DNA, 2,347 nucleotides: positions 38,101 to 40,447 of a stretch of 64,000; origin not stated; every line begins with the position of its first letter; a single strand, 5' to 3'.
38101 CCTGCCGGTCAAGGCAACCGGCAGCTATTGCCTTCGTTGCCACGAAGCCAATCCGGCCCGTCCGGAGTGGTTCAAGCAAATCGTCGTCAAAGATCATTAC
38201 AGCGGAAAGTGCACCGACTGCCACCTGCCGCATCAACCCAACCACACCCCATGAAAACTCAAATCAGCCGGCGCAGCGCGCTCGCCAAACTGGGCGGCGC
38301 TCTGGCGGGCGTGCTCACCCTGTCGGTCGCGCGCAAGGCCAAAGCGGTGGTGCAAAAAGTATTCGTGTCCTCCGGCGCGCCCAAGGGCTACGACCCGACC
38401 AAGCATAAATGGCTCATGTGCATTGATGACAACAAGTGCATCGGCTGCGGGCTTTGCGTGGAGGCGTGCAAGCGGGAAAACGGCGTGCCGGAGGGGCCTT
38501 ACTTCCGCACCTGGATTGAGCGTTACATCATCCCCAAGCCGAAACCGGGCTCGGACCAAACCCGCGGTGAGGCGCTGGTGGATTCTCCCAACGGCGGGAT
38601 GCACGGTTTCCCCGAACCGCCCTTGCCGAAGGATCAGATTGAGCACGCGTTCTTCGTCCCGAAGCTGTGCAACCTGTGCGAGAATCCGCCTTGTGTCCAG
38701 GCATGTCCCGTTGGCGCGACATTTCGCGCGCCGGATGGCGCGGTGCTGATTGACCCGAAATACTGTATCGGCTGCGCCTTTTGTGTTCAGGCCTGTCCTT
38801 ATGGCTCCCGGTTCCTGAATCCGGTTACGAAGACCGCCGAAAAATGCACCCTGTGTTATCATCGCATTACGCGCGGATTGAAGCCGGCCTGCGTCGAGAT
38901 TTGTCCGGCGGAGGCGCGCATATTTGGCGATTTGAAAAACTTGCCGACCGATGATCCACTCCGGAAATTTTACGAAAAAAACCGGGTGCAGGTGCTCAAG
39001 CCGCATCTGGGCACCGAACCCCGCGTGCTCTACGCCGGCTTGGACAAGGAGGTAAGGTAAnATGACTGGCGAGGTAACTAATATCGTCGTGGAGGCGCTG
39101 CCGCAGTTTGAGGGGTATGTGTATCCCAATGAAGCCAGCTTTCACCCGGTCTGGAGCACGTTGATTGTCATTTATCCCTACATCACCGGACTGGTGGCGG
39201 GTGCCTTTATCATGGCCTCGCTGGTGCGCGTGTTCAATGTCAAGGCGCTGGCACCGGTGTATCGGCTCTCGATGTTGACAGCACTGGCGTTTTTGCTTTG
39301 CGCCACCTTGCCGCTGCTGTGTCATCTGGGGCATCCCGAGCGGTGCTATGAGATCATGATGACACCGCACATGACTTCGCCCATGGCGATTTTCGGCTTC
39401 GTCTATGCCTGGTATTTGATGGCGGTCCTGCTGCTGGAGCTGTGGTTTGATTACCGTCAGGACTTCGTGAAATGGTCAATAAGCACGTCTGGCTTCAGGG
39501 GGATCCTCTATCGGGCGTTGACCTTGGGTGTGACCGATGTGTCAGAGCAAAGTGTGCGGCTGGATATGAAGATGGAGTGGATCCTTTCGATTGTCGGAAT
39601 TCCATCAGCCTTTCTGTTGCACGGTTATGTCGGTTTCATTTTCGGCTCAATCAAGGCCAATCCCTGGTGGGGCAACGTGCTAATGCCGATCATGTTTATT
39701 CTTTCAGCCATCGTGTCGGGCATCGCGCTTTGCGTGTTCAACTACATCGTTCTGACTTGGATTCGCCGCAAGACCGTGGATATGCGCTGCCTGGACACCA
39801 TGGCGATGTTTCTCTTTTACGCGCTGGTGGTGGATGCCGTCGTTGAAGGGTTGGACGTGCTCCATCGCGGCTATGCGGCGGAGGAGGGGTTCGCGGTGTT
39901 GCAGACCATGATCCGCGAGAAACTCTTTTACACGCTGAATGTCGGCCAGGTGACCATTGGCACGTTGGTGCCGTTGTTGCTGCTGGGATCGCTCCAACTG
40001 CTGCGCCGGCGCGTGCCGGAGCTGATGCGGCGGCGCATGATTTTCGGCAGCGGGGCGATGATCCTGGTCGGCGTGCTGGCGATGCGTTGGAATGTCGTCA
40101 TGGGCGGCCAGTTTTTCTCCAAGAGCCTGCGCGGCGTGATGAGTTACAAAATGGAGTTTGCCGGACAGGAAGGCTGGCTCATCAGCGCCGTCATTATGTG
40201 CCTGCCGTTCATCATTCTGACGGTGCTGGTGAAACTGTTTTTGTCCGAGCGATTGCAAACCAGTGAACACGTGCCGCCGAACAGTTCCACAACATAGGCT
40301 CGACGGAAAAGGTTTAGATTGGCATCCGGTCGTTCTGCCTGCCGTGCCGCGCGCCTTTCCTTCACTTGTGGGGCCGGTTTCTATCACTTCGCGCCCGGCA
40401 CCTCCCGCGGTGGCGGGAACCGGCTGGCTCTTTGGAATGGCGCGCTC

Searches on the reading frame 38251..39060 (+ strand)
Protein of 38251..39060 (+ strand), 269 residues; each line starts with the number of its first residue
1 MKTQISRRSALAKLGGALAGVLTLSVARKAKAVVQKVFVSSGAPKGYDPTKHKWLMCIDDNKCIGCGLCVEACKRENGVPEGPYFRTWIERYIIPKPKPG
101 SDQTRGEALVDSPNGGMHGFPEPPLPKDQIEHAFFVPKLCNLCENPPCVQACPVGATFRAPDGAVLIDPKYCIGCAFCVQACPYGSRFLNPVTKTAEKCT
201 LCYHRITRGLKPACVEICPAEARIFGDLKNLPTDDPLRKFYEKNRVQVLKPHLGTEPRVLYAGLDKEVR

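Call 4: search_protein_families(library=pfam, proteins=[window:38251-39060:+], max_evalue=0.01)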
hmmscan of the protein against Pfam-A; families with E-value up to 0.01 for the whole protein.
window:38251-39060:+ (269 aa): 13 families
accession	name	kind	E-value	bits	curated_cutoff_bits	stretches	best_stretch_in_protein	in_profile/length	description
PF13247.11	Fer4_11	-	4.9e-27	94.5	26.2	1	133-227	3-99/100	4Fe-4S dicluster domain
PF12838.12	Fer4_7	-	8.7e-14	52.2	27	4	62-156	1-52/52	4Fe-4S dicluster domain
PF12797.12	Fer4_2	-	1.3e-13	50.3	24.5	2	54-74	1-21/22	4Fe-4S binding domain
PF13237.11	Fer4_10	-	2.3e-13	50.3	25.5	3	165-219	2-53/53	4Fe-4S dicluster domain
PF12837.12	Fer4_6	-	2.3e-13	49.8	25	2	165-185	2-22/24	4Fe-4S binding domain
PF00037.32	Fer4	-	2.6e-12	46.4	21.1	2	166-185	2-21/24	4Fe-4S binding domain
PF13187.11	Fer4_9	-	7.8e-10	39.1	27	2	140-185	2-50/52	4Fe-4S dicluster domain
PF13183.11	Fer4_8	-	6.6e-09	36.6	27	1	61-155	3-67/68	4Fe-4S dicluster domain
PF12798.12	Fer4_3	-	6.9e-08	33.2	27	0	172-185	1-14/15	4Fe-4S binding domain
PF12800.12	Fer4_4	-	1.6e-06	28.4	24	2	61-74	2-15/17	4Fe-4S binding domain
PF25160.1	LdpA_Fe-S-bd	-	0.00023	21.3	27.6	0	146-185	7-41/49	LdpA Fe-S cluster-binding domain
PF13534.11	Fer4_17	-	0.00063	20.7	22.2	0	62-81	1-20/61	4Fe-4S dicluster domain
PF14697.11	Fer4_21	-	0.00087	19.8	35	0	58-75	3-20/59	4Fe-4S dicluster domain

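Call 30: search_protein_families(library=ncbifam, proteins=[window:38251-39060:+], max_evalue=0.001)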
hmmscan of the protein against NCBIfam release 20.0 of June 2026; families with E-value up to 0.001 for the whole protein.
window:38251-39060:+ (269 aa): 56 families (the best 25 are shown)
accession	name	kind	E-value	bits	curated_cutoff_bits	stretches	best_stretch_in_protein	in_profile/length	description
NF011569.0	PRK14993.1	equivalog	3.1e-57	193.9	416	2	133-266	93-226/244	tetrathionate reductase subunit TtrB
NF045797.1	DsrO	equivalog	6e-51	173.1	200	2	129-262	92-234/235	sulfate reduction electron transfer complex DsrMKJOP subunit DsrO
TIGR03149.1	cyt_nit_nrfC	equivalog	7.5e-43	146.5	377.6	2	135-260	89-214/225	cytochrome c nitrite reductase Fe-S protein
NF041715.1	arsenate_red_ArrB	equivalog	1.5e-37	129.4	450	3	193-261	158-224/233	arsenate respiratory reductase iron-sulfur subunit ArrB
TIGR03478.1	DMSO_red_II_bet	subfamily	1.6e-35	122.6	480.7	1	132-261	123-252/321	DMSO reductase family type II enzyme, iron-sulfur subunit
NF042979.1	EthbenzDh_ebdB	equivalog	2.1e-33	115.6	740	1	133-261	146-274/354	ethylbenzene dehydrogenase subunit beta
TIGR02951.1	DMSO_dmsB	equivalog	2.2e-31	109.1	214.1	1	132-231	56-156/161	DMSO/selenate family reductase complex B subunit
NF045715.1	sulf_resp_HmcB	equivalog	2.7e-27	95.7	420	1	131-231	98-201/307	sulfate respiration complex iron-sulfur protein HmcB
NF008134.0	PRK10882.1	equivalog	4.6e-26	91.6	263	1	42-235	27-215/329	hydrogenase 2 operon protein HybA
NF041782.1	mnquin_red_QrcC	equivalog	3e-22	79.4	400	3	133-190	58-119/239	menaquinone reductase iron-sulfur cluster-binding subunit QrcC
TIGR01660.1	narH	equivalog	5.8e-22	77.8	524.05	1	134-226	177-270/492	nitrate reductase subunit beta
TIGR01582.1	FDH-beta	equivalog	1.1e-21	77.2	334.7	1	138-230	91-184/283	formate dehydrogenase subunit beta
NF007382.0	PRK09898.1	equivalog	4.8e-16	58.9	213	1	135-204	118-188/208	ferredoxin-like protein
NF038355.1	FDH3_beta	equivalog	7.5e-16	58.7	240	1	139-202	53-121/180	formate dehydrogenase FDH3 subunit beta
NF009451.0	PRK12809.1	equivalog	4.6e-15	54.9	1154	1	137-227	53-138/639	formate-dependent uric acid utilization protein YgfT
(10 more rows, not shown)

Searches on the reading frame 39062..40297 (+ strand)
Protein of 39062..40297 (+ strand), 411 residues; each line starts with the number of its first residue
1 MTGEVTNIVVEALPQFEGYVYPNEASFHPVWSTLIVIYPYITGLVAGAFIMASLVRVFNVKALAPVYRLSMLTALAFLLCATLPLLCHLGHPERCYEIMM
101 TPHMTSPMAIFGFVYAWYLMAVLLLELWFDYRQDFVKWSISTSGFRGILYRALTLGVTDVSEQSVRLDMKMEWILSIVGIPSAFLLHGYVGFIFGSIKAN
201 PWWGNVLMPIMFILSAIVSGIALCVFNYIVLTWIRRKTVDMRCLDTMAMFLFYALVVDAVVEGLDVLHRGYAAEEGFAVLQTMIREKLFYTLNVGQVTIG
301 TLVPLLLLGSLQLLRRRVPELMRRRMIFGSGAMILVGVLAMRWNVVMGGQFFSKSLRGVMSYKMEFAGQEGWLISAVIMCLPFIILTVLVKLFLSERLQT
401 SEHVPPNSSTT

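Call 4: search_protein_families(library=pfam, proteins=[window:39062-40297:+], max_evalue=0.01)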
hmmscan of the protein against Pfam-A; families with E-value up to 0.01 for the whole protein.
window:39062-40297:+ (411 aa): 1 family
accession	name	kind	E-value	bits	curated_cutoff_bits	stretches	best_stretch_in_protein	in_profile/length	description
PF03916.19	NrfD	-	2.2e-37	129.8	25.8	1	30-352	10-311/313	Polysulphide reductase, NrfD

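Call 30: search_protein_families(library=ncbifam, proteins=[window:39062-40297:+], max_evalue=0.001)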
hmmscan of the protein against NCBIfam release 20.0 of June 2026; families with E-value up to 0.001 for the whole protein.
window:39062-40297:+ (411 aa): 3 families
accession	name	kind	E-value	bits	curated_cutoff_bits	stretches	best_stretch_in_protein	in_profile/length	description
TIGR03148.1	cyt_nit_nrfD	equivalog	1.5e-14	54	347.6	1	30-351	9-313/316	cytochrome c nitrite reductase subunit NrfD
NF045798.1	DsrP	equivalog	9.4e-09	35.2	350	1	168-393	146-340/346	sulfate reduction electron transfer complex DsrMKJOP subunit DsrP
NF008133.1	PRK10881.1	equivalog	4.2e-05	23.2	450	1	42-393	62-371/377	Ni/Fe-hydrogenase cytochrome b subunit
